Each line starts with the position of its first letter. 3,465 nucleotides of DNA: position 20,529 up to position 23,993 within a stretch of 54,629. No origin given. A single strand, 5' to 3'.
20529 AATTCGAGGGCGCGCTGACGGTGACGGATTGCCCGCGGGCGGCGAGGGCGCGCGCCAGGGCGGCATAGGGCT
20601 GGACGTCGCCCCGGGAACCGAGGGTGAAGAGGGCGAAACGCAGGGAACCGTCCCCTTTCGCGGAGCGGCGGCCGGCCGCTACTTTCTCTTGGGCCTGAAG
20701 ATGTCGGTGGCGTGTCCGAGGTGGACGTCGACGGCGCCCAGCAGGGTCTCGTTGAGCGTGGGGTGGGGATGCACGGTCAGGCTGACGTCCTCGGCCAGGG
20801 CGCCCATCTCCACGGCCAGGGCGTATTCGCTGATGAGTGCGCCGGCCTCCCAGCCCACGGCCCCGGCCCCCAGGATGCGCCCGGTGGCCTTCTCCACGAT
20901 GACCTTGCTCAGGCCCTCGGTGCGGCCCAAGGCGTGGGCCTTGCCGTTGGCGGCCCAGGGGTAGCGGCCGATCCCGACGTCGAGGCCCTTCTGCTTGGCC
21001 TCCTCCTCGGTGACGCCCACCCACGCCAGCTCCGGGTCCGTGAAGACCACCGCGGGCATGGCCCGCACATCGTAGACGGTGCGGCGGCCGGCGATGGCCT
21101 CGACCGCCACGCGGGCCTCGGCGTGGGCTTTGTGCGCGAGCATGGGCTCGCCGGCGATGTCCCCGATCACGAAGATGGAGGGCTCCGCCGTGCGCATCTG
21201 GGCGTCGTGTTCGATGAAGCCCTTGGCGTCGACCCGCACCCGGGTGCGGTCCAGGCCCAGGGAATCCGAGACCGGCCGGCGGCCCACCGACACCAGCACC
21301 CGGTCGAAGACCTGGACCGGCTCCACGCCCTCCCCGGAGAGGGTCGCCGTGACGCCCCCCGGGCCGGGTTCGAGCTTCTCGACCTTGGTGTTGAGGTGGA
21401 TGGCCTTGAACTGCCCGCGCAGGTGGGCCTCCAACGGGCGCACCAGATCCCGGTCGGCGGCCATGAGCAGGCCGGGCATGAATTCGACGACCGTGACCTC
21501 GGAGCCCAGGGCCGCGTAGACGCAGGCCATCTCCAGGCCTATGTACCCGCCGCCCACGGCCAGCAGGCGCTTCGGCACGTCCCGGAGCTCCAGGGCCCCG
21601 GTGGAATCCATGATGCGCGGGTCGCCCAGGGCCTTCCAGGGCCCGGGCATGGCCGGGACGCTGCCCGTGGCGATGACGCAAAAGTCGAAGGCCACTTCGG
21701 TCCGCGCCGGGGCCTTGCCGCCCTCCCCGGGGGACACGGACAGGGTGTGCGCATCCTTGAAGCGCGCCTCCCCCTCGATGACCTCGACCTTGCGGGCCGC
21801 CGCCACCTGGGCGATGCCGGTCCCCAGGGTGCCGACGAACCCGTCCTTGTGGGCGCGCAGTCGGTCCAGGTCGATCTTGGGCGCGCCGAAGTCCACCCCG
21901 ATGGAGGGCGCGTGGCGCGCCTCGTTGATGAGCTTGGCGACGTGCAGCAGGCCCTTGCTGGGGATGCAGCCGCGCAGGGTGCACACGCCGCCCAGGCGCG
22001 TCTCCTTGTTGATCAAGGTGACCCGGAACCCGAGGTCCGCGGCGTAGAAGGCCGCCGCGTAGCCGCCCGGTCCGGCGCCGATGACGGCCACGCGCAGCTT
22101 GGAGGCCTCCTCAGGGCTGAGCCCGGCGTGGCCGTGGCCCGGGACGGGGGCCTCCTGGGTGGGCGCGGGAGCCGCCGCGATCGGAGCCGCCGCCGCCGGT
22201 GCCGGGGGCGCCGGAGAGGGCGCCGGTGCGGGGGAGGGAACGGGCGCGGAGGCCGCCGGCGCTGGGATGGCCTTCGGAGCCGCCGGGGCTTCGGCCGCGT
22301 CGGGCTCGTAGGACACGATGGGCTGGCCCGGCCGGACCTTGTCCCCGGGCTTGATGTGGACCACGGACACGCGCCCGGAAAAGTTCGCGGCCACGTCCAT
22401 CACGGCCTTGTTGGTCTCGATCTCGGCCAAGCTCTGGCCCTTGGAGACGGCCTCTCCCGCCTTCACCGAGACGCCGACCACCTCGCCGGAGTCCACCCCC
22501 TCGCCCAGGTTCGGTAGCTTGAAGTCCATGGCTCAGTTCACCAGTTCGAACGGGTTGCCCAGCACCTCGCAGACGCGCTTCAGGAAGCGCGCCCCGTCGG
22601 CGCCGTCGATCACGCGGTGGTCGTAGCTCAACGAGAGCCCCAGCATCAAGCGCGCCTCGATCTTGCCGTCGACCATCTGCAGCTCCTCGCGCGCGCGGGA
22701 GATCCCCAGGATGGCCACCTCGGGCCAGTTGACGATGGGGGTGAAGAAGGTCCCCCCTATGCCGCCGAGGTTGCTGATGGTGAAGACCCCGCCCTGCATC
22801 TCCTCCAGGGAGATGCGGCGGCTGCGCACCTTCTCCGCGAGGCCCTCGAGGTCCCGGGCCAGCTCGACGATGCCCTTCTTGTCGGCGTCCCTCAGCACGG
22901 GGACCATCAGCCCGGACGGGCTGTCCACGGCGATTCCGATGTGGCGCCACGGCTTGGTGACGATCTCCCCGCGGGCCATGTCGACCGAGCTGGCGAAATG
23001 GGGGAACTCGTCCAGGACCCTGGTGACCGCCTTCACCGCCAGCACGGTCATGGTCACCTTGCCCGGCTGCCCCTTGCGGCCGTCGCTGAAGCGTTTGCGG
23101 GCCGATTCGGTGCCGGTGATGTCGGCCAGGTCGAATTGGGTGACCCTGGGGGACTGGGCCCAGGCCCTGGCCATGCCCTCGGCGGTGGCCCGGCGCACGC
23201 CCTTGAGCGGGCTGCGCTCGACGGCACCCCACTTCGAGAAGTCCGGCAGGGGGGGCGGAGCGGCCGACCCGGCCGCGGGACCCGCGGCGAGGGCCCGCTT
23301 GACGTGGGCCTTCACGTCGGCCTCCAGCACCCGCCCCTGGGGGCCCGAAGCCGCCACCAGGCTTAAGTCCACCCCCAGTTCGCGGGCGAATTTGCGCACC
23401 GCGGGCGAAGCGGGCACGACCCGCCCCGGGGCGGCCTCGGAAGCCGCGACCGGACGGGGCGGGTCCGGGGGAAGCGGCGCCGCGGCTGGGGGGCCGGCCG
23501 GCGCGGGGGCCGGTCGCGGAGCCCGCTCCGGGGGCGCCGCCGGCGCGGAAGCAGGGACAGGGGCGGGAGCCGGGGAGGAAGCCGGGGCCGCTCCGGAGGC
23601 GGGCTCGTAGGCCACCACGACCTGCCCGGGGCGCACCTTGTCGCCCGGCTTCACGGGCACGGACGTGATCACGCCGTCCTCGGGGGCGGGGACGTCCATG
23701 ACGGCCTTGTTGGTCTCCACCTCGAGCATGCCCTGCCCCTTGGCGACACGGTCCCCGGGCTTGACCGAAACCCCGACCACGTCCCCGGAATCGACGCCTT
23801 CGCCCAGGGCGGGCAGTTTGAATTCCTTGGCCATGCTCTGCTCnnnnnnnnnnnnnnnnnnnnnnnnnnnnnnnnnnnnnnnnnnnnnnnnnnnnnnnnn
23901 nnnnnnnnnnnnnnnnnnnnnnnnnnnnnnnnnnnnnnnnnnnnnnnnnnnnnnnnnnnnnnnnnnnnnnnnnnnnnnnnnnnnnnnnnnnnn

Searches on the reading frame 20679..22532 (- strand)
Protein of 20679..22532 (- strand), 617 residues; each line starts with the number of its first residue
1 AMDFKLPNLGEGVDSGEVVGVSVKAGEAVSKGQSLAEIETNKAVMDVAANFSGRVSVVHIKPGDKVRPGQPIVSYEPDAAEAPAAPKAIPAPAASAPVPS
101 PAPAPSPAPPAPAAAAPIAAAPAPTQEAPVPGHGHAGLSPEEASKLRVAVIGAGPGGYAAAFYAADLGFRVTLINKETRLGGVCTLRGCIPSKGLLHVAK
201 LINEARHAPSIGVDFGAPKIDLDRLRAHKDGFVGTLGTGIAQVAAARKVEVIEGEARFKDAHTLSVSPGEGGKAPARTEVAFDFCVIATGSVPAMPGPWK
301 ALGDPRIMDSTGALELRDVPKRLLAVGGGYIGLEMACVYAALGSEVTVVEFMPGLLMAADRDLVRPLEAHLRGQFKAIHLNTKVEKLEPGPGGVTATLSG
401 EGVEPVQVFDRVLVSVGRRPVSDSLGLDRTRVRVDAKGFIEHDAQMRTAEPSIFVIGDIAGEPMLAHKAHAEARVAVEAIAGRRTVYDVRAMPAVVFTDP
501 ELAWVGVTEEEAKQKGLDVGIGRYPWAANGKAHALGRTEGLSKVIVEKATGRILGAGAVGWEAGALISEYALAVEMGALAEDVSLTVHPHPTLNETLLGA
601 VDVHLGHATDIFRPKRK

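Call 10: search_protein_families(library=pfam, proteins=[window:20679-22532:-], max_evalue=0.001)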
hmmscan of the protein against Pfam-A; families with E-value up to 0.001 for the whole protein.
window:20679-22532:- (617 aa): 14 families
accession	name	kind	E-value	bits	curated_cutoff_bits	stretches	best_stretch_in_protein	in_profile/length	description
PF07992.20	Pyr_redox_2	-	3.4e-61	207.7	26.1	1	147-473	2-291/291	Pyridine nucleotide-disulphide oxidoreductase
PF02852.28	Pyr_redox_dim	-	1.3e-34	119.2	25.3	1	492-597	1-106/110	Pyridine nucleotide-disulphide oxidoreductase, dimerisation domain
PF00070.33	Pyr_redox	-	5.5e-19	68.9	22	1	323-395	2-75/82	Pyridine nucleotide-disulphide oxidoreductase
PF00364.28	Biotin_lipoyl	-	2.8e-18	66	22.1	1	3-73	2-71/73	Biotin-requiring enzyme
PF12831.13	FAD_oxidored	-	1.9e-08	34.5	27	1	148-194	2-48/416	FAD dependent oxidoreductase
PF01134.28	GIDA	-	2.4e-07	30.6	22.1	1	148-208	2-59/391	Glucose inhibited division protein A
PF13533.13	Biotin_lipoyl_2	-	3e-07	30.6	29.8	0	47-74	3-30/32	Biotin-lipoyl like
PF13450.12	NAD_binding_8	-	1.1e-06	29.3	21.9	1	150-185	1-36/68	NAD(P)-binding Rossmann-like domain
PF02737.24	3HCDH_N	-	6.4e-05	23.4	22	0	326-369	5-48/180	3-hydroxyacyl-CoA dehydrogenase, NAD binding domain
PF00890.30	FAD_binding_2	-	0.00011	21.9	20.4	1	148-182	2-36/414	FAD binding domain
PF03486.20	HI0933_like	-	0.00029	20.8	50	0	147-181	2-36/244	HI0933-like protein Rossmann domain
PF13738.12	Pyr_redox_3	-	0.0004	20.2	30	0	150-177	2-30/305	Pyridine nucleotide-disulphide oxidoreductase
PF01262.27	AlaDh_PNT_C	-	0.00041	20.3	23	0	143-177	26-60/214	Alanine dehydrogenase/PNT, C-terminal domain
PF13437.12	HlyD_3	-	0.00066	20.8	22.2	0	15-42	7-34/106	HlyD family secretion protein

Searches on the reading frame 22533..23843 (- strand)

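Call 10: search_protein_families(library=pfam, proteins=[window:22533-23843:-], max_evalue=0.001)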
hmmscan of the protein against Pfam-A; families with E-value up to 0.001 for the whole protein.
window:22533-23843:- (436 aa): 3 families
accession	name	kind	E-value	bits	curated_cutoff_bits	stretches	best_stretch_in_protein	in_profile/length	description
PF00198.28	2-oxoacid_dh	-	3.1e-74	249.7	23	1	207-434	3-230/232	2-oxoacid dehydrogenases acyltransferase (catalytic domain)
PF00364.28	Biotin_lipoyl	-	3.2e-19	69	22.1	1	6-77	1-71/73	Biotin-requiring enzyme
PF02817.22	E3_binding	-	2.7e-16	59.9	23.7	1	143-178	1-36/36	e3 binding domain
